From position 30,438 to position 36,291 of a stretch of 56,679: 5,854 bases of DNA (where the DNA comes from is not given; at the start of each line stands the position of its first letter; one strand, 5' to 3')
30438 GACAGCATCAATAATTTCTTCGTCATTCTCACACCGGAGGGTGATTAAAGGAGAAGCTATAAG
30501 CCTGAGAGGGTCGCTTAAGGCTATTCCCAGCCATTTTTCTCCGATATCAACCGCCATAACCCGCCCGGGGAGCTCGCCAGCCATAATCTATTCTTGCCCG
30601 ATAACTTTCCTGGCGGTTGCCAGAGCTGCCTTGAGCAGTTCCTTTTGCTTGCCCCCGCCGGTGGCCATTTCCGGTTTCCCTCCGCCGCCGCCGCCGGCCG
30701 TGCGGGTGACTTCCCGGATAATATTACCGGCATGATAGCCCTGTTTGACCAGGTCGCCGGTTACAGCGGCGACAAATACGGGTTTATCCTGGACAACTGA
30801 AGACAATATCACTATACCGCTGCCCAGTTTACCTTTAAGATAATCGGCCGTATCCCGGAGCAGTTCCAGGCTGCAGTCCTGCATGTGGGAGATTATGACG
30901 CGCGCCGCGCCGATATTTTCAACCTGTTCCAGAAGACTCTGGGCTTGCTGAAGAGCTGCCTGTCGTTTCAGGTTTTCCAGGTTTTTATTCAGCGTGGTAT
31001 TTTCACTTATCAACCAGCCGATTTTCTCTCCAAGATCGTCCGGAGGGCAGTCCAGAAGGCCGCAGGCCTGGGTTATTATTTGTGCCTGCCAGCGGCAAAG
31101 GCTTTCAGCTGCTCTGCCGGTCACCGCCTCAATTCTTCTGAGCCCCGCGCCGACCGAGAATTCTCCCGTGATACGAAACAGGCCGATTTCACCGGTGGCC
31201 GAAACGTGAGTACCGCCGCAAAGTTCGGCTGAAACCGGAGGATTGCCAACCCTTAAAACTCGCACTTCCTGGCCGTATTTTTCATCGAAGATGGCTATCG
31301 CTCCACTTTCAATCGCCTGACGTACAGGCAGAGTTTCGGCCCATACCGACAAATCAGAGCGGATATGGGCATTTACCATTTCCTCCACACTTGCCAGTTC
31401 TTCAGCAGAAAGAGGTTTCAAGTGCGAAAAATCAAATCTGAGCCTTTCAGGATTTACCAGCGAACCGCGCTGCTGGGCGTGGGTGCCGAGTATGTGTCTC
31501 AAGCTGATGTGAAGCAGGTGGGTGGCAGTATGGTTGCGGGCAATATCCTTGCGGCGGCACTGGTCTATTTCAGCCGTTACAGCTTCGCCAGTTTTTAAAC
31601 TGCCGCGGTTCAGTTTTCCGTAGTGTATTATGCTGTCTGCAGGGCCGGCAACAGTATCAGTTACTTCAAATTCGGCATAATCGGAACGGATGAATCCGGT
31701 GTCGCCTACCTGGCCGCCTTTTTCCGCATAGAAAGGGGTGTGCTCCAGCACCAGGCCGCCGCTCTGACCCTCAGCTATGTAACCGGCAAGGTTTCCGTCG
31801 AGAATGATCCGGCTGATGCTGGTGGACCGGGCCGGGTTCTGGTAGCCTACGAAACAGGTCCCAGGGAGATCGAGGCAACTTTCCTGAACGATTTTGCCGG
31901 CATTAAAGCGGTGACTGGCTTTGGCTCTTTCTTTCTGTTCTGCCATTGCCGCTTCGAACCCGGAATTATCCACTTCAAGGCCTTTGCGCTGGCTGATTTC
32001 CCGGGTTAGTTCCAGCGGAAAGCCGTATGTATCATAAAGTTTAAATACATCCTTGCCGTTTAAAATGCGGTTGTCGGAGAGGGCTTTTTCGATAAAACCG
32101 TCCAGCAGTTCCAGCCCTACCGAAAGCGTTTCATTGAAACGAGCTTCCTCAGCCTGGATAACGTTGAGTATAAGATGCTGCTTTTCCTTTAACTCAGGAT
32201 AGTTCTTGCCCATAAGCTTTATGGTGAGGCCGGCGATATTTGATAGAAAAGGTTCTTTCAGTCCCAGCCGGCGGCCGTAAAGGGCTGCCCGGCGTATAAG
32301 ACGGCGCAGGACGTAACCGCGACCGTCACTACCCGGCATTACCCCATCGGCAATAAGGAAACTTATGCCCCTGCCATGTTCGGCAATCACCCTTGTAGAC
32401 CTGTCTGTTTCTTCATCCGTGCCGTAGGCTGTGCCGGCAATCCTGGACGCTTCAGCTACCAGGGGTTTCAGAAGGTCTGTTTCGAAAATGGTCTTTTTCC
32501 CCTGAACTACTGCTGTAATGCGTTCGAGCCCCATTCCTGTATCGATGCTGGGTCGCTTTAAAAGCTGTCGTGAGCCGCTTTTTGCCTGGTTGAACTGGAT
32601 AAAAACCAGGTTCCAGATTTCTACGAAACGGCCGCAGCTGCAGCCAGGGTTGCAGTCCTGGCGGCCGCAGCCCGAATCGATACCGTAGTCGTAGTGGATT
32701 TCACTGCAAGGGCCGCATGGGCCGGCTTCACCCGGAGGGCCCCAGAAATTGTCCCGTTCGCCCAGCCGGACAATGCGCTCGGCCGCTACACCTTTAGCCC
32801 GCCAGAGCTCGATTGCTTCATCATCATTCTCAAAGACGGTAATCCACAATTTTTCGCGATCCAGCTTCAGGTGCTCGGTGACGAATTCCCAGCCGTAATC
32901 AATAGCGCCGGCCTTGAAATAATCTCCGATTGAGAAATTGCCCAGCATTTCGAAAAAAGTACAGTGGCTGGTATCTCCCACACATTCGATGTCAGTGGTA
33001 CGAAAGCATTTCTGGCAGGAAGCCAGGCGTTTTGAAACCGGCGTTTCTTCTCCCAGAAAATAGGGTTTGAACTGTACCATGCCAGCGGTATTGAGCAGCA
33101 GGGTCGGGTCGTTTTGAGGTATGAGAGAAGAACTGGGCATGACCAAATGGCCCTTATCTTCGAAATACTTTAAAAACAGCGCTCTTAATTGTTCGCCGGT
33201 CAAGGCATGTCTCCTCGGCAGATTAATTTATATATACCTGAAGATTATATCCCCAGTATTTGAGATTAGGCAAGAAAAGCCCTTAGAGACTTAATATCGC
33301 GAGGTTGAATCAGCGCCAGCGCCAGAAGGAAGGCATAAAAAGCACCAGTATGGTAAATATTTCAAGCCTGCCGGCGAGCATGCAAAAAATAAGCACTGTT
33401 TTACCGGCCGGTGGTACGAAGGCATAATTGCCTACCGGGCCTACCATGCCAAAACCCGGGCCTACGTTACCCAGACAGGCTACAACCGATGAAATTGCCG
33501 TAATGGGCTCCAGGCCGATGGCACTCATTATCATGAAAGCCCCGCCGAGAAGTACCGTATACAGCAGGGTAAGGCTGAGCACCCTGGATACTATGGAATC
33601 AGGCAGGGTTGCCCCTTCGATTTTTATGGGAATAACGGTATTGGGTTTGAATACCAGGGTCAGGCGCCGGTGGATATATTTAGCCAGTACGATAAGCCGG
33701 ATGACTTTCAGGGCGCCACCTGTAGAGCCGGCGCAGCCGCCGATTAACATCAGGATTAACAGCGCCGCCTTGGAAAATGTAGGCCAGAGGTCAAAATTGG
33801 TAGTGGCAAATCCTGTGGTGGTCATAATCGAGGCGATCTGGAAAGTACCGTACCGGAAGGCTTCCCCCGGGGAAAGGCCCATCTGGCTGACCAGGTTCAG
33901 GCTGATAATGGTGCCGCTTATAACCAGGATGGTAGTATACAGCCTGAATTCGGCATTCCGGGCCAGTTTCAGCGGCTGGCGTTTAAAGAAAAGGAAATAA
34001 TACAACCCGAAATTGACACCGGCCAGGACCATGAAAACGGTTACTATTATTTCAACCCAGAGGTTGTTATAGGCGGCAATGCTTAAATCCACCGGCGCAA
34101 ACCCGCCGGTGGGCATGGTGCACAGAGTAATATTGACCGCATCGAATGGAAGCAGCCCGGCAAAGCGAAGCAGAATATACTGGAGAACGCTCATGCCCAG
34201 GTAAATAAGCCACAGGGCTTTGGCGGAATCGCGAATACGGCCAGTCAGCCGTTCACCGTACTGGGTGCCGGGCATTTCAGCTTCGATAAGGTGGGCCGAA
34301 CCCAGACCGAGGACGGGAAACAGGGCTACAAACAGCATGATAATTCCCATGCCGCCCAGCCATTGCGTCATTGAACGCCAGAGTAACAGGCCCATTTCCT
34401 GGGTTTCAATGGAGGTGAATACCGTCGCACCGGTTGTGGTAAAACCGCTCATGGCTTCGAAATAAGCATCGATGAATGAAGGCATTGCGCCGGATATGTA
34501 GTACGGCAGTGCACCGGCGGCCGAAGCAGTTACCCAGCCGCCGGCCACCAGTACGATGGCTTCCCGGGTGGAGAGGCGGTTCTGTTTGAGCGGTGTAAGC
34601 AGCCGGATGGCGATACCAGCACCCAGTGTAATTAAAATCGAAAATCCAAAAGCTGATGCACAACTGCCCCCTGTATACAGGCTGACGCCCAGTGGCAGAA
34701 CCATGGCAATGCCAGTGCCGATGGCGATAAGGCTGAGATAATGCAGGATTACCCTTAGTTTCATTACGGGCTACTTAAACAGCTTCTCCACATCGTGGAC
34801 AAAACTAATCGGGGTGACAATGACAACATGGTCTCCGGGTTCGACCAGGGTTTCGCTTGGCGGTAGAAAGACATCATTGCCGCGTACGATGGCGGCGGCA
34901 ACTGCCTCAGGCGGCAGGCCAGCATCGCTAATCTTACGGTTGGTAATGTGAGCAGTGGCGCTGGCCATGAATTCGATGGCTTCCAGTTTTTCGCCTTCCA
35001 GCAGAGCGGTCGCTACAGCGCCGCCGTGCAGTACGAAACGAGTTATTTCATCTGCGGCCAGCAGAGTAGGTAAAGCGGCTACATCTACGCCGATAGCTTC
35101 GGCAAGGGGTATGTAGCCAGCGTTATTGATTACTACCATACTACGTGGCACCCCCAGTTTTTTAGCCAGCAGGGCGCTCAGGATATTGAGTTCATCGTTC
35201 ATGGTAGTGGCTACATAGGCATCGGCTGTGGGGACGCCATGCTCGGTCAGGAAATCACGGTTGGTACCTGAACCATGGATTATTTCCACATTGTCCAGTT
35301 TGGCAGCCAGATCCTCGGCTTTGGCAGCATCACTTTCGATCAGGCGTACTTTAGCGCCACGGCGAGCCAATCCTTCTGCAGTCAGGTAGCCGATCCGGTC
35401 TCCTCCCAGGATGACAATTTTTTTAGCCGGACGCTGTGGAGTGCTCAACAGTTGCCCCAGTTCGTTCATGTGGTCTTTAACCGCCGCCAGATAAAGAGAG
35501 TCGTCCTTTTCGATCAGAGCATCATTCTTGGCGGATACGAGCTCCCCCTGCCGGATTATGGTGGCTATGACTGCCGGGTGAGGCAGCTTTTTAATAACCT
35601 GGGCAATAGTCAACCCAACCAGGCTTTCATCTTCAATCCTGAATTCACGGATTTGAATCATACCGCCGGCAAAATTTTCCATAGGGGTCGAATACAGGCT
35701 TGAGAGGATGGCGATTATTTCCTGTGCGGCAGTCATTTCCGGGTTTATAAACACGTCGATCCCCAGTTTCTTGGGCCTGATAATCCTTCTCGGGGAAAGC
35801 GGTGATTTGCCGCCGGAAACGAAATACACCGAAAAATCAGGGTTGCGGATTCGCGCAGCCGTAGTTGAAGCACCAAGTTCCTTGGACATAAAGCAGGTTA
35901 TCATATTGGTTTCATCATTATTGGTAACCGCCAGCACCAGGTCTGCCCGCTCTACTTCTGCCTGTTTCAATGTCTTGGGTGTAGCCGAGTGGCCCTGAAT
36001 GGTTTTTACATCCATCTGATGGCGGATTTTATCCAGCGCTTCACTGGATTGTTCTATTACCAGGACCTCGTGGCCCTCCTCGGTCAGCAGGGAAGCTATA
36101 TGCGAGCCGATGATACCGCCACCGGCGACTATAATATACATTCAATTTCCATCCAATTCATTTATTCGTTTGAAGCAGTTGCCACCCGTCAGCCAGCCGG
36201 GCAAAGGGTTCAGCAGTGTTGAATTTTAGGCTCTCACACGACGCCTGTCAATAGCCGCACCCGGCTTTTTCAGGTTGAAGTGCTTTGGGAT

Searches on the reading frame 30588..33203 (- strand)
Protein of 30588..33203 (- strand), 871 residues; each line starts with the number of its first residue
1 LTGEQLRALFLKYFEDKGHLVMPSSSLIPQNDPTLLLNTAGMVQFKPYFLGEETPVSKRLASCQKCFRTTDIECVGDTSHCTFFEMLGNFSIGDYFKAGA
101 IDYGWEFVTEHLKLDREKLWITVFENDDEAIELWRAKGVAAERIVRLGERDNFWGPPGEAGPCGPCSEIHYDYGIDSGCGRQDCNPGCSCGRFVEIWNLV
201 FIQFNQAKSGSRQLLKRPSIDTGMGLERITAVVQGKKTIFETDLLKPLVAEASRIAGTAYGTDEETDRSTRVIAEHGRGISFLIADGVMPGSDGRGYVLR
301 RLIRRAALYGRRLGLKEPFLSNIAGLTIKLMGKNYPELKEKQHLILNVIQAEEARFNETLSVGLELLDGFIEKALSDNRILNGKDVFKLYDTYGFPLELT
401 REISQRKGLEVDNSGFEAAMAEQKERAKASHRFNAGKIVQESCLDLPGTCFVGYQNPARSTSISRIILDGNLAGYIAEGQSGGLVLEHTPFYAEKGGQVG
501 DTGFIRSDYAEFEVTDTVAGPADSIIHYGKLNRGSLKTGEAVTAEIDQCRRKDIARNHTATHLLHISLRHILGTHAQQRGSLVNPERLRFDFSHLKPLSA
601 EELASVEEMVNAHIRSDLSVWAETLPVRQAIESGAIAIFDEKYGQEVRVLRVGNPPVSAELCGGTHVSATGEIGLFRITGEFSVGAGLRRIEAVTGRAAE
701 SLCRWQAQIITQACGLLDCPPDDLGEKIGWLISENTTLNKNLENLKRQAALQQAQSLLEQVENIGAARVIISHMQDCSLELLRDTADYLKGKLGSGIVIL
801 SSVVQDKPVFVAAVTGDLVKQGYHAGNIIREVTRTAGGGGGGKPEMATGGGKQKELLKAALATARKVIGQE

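Call 20: search_protein_families(library=ncbifam, proteins=[window:30588-33203:-])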
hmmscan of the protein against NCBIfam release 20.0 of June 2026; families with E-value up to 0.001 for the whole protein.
window:30588-33203:- (871 aa): 4 families
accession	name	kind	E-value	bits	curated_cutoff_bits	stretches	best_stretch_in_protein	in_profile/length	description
TIGR00344.1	alaS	equivalog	3.5e-272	905.5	457.05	1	6-851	2-847/847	alanine--tRNA ligase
NF002436.0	PRK01584.1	equivalog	2.7e-185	617.3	529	2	1-429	1-436/595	alanine--tRNA ligase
TIGR03683.1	A-tRNA_syn_arch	equivalog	6.2e-114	382.1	744.7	2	272-867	330-900/902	alanine--tRNA ligase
NF040865.1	a_tRNA_ed_AlaXM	equivalog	2.1e-32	112.7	300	1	476-692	18-230/234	alanyl-tRNA editing protein AlaXM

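Call 39: find_homologous_proteins(query=window:30588-33203:-, max_evalue=1e-100)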
Query window:30588-33203:- (871 aa): 8000 proteins with E <= 1e-100 among 8000 candidates; the best 120 are listed.
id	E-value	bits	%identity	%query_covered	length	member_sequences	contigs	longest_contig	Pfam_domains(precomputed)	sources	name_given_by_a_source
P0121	0.0e+0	1992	100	100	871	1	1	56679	PF01411.25,PF07973.20,PF02272.25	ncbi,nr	ncbi:MAG: alanine--tRNA ligase [Dehalococcoidaceae bacterium]|nr:alanine--tRNA ligase [Dehalococcoid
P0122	0.0e+0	1766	89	100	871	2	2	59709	PF01411.25,PF07973.20,PF02272.25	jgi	-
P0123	0.0e+0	1727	87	100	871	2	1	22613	PF01411.25,PF07973.20,PF02272.25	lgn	-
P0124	0.0e+0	1395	70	100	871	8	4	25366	PF01411.25,PF07973.20,PF02272.25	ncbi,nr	ncbi:MAG: alanine--tRNA ligase [Dehalococcoidales bacterium]|nr:alanine--tRNA ligase [Dehalococcoida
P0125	0.0e+0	1383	69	100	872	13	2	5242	PF01411.25,PF07973.20,PF02272.25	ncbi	ncbi:MAG: alanine--tRNA ligase [Dehalococcoidales bacterium]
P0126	0.0e+0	1338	67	100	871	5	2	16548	PF01411.25,PF07973.20,PF02272.25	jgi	jgi:alanyl-tRNA synthetase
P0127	0.0e+0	1327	66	100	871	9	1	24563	PF01411.25,PF07973.20,PF02272.25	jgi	jgi:alanyl-tRNA synthetase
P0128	0.0e+0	1300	67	97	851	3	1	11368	PF01411.25,PF07973.20,PF02272.25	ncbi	-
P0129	0.0e+0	1279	65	100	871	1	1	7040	PF01411.25,PF07973.20,PF02272.25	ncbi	-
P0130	0.0e+0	1260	66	97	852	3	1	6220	PF01411.25,PF07973.20,PF02272.25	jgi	-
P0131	0.0e+0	1246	63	100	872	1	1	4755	PF01411.25,PF07973.20,PF02272.25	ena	-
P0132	0.0e+0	1124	56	100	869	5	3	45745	PF01411.25,PF07973.20,PF02272.25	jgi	jgi:alanyl-tRNA synthetase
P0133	0.0e+0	1117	56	100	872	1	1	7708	PF01411.25,PF07973.20,PF02272.25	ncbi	-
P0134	0.0e+0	1096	56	100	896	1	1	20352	PF01411.25,PF07973.20,PF02272.25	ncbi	-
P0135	0.0e+0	1095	56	100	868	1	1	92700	PF01411.25,PF07973.20,PF02272.25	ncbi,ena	-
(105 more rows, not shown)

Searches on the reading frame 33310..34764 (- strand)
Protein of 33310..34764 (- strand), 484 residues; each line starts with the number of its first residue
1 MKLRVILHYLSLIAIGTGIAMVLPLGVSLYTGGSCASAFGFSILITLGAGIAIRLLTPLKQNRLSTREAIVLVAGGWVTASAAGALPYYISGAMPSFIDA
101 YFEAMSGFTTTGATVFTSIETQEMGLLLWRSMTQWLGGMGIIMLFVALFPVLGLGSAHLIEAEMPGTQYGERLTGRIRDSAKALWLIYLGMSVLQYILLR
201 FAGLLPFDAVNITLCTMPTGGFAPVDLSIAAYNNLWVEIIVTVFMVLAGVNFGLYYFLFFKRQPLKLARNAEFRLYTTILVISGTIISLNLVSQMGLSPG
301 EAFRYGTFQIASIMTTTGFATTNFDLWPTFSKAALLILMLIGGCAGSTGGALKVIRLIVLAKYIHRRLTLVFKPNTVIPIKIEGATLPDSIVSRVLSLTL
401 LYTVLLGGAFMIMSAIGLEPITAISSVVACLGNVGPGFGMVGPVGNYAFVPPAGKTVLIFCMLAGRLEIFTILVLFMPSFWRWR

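Call 20: search_protein_families(library=ncbifam, proteins=[window:33310-34764:-])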
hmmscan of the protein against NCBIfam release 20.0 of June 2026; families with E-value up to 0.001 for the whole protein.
window:33310-34764:- (484 aa): 2 families
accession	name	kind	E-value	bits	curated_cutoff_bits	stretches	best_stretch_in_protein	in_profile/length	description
NF008020.0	PRK10750.1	equivalog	2.2e-93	313.9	866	1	1-482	1-482/483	Trk system potassium transporter TrkH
TIGR00933.1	2a38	subfamily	1.4e-86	291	331.15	1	85-466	3-391/391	TrkH family potassium uptake protein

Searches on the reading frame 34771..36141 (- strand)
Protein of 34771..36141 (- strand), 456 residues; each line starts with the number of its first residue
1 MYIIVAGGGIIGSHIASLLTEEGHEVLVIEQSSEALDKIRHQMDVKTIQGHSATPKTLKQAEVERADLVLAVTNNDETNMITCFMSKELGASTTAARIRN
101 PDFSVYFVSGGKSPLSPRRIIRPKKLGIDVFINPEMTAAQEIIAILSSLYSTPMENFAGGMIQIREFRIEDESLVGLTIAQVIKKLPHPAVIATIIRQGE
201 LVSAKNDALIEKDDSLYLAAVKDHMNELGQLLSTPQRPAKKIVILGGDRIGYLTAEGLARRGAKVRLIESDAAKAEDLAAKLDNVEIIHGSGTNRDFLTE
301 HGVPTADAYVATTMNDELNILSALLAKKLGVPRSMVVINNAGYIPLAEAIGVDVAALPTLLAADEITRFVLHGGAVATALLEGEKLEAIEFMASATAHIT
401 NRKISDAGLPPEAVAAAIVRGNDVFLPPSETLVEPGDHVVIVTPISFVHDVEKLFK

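Call 20: search_protein_families(library=ncbifam, proteins=[window:34771-36141:-])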
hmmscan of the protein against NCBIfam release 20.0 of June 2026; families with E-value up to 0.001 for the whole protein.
window:34771-36141:- (456 aa): 93 families (the best 25 are shown)
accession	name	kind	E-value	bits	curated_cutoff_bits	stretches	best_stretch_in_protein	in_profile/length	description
NF007037.0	PRK09496.2-4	equivalog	2.7e-178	593.5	445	1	1-456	1-454/454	Trk system potassium transporter TrkA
NF007039.0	PRK09496.3-2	equivalog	3e-120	402.1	293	1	1-456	1-445/446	Trk system potassium transporter TrkA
NF007041.0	PRK09496.3-4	equivalog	3.9e-106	355.5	386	1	1-456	1-444/450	Trk system potassium transporter TrkA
NF007031.0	PRK09496.1-2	equivalog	2.6e-91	307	289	1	1-456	1-452/458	Trk system potassium transporter TrkA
NF007032.0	PRK09496.1-4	equivalog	2.7e-88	296.9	309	1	1-456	1-451/457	Trk system potassium transporter TrkA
NF007038.0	PRK09496.2-6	equivalog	6e-87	292.2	374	1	1-456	1-445/445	Trk system potassium transporter TrkA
NF007034.0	PRK09496.2-1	subfamily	3.4e-86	289.9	344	1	1-452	1-442/445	Trk system potassium transporter TrkA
NF007036.0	PRK09496.2-3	subfamily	1.1e-79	268.2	407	1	1-456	1-448/448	Trk system potassium transporter TrkA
NF007033.0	PRK09496.1-5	equivalog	3.4e-79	267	338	1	1-455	1-447/449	Trk system potassium transporter TrkA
NF007030.0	PRK09496.1-1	equivalog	5.9e-77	259.2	371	1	1-456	1-452/458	Trk system potassium transporter TrkA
NF007043.0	PRK09496.3-6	equivalog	1e-72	245.4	384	1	1-451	1-440/445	Trk system potassium transporter TrkA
NF007035.0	PRK09496.2-2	equivalog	3e-64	217.5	521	1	1-454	1-448/455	Trk system potassium transporter TrkA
NF007040.0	PRK09496.3-3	equivalog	1e-62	212.2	455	1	3-456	6-462/462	Trk system potassium transporter TrkA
NF007042.0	PRK09496.3-5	equivalog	1.9e-39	135.6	467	1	1-443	1-450/466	Trk system potassium transporter TrkA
NF007828.0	PRK10537.1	equivalog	4e-15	55.7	425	2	3-94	253-341/403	voltage-gated potassium channel protein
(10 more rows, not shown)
